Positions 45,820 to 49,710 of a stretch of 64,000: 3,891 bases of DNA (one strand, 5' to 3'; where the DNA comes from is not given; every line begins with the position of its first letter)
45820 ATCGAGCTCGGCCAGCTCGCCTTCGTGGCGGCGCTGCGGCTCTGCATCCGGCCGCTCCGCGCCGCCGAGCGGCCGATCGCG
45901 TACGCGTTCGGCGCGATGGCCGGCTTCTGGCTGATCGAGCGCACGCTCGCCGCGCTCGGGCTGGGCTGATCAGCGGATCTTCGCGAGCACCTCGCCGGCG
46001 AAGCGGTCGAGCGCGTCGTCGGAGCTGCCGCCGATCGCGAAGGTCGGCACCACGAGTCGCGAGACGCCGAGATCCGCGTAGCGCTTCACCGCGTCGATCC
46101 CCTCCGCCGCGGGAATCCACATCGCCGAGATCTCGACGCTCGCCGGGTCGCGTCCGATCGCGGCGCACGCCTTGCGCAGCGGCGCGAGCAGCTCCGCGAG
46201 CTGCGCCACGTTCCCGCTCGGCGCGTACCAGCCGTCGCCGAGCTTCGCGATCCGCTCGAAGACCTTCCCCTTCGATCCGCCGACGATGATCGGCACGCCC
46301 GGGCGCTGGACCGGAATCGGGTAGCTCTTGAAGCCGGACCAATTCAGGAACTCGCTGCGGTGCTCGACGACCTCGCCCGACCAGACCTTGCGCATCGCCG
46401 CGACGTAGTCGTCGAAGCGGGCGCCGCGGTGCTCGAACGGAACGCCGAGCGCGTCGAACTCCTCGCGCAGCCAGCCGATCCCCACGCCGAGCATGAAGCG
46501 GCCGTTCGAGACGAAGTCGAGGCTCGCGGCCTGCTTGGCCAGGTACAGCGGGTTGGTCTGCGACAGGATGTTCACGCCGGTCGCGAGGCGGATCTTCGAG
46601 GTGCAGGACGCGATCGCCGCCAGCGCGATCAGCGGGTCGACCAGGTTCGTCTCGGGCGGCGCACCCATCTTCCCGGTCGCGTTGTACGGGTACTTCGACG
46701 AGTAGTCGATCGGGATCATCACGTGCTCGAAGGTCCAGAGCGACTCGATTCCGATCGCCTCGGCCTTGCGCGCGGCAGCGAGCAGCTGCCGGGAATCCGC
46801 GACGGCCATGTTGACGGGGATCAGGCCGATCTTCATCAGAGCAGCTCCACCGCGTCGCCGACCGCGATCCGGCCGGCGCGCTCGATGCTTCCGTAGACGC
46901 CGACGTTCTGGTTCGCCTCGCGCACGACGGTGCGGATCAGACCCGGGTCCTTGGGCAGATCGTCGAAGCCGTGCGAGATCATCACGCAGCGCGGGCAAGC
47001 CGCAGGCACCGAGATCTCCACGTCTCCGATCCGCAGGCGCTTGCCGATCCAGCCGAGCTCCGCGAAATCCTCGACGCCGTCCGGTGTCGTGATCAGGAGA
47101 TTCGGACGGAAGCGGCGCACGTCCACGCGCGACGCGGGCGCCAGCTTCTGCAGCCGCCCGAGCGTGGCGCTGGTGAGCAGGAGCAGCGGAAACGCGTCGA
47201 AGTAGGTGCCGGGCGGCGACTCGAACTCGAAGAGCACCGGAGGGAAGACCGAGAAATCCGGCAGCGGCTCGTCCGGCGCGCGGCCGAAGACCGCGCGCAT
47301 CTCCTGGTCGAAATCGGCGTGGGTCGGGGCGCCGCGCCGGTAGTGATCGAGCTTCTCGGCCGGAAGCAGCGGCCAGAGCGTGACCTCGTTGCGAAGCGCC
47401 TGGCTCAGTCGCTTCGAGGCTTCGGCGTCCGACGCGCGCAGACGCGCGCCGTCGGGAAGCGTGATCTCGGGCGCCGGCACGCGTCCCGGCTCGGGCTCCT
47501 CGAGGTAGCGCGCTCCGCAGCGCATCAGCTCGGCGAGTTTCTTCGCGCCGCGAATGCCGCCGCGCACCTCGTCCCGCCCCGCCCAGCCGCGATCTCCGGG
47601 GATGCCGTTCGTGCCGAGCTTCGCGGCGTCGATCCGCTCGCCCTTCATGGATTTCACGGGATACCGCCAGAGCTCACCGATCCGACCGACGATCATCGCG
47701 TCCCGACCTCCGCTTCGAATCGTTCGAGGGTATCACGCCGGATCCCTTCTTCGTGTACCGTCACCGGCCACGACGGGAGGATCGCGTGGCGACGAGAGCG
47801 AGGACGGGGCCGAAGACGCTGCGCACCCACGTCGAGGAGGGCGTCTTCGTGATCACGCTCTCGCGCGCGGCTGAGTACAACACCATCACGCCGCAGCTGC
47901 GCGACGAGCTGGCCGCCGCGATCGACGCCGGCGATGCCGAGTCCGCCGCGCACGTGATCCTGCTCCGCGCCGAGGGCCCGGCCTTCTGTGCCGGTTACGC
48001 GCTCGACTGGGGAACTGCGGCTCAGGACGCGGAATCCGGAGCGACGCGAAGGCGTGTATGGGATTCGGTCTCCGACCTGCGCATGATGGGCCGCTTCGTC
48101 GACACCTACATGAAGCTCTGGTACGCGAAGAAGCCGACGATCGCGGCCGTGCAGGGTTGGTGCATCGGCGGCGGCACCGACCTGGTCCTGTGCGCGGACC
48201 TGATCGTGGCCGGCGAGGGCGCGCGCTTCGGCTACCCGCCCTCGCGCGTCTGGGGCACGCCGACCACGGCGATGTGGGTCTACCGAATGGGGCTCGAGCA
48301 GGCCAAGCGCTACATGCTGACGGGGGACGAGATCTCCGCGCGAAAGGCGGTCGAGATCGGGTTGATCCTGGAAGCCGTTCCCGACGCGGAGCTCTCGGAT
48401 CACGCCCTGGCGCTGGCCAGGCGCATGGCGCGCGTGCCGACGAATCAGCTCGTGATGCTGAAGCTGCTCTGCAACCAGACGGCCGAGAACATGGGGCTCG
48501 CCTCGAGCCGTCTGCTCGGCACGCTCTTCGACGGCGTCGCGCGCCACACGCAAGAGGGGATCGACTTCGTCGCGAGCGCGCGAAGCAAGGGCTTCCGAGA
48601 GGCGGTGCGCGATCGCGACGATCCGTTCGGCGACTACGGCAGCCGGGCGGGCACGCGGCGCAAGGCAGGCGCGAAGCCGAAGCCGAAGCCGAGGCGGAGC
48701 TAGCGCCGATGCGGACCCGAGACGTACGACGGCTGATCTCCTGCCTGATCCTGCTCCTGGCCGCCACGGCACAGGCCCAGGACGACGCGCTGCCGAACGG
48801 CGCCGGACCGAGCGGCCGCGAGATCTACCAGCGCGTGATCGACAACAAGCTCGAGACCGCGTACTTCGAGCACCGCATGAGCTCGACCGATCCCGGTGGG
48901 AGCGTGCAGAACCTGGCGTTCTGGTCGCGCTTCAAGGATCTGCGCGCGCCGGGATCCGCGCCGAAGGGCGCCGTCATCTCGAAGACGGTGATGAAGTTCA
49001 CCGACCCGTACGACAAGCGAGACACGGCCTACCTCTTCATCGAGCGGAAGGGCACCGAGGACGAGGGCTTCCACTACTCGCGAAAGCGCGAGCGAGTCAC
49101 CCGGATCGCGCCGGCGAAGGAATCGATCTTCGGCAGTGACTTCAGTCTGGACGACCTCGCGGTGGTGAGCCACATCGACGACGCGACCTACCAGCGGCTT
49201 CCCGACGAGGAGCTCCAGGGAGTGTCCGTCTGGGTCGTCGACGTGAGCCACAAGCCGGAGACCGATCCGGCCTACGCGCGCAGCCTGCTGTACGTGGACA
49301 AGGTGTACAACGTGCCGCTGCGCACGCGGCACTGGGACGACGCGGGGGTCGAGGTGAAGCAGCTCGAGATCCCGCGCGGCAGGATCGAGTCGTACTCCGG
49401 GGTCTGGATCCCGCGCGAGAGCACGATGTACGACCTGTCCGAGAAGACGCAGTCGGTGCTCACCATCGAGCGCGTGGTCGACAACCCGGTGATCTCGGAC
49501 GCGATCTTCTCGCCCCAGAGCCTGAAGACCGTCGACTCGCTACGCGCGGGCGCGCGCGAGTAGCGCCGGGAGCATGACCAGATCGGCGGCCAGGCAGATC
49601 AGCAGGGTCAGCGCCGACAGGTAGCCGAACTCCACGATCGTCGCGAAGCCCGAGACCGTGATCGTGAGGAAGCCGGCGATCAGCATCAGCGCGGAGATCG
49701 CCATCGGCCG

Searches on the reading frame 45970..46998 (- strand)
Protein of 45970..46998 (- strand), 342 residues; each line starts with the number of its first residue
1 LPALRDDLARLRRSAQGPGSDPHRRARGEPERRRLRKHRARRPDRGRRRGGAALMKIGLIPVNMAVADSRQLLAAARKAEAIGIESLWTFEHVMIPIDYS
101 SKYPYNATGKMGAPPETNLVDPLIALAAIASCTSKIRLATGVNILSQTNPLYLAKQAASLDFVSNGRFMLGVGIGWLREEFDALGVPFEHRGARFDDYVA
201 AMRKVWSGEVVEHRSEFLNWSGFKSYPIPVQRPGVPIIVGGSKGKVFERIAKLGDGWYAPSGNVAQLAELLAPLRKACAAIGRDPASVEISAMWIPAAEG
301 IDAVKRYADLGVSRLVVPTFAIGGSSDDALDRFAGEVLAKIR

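Call 63: search_protein_families(library=pfam, proteins=[window:45970-46998:-], max_evalue=0.0001)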
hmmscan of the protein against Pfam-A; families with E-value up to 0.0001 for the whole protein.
window:45970-46998:- (342 aa): 1 family
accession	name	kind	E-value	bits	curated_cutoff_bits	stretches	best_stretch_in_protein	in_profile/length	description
PF00296.26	Bac_luciferase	-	3.3e-48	165.1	27.9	1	67-295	20-227/314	Luciferase-like monooxygenase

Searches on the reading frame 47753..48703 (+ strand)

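Call 12: search_protein_families(library=pfam, proteins=[window:47753-48703:+], max_evalue=0.001)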
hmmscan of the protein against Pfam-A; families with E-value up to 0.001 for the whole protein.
window:47753-48703:+ (316 aa): 2 families
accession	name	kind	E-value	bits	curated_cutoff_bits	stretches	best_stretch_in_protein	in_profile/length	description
PF00378.25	ECH_1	-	1.4e-38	133.1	27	1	28-270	3-237/251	Enoyl-CoA hydratase/isomerase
PF16113.10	ECH_2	-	2.6e-16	60.5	27.2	1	33-227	3-190/335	Enoyl-CoA hydratase/isomerase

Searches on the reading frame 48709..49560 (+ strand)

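Call 12: search_protein_families(library=pfam, proteins=[window:48709-49560:+], max_evalue=0.001)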
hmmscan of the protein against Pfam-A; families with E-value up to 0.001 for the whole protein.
seq(284 aa): 2 families
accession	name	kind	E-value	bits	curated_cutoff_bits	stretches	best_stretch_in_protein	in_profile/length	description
PF17131.11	LolA_like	-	2.7e-34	118.9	30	1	92-273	4-183/184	Outer membrane lipoprotein-sorting protein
PF07044.18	DUF1329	-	3.8e-06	26.9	23.1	0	173-272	263-367/368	Protein of unknown function (DUF1329)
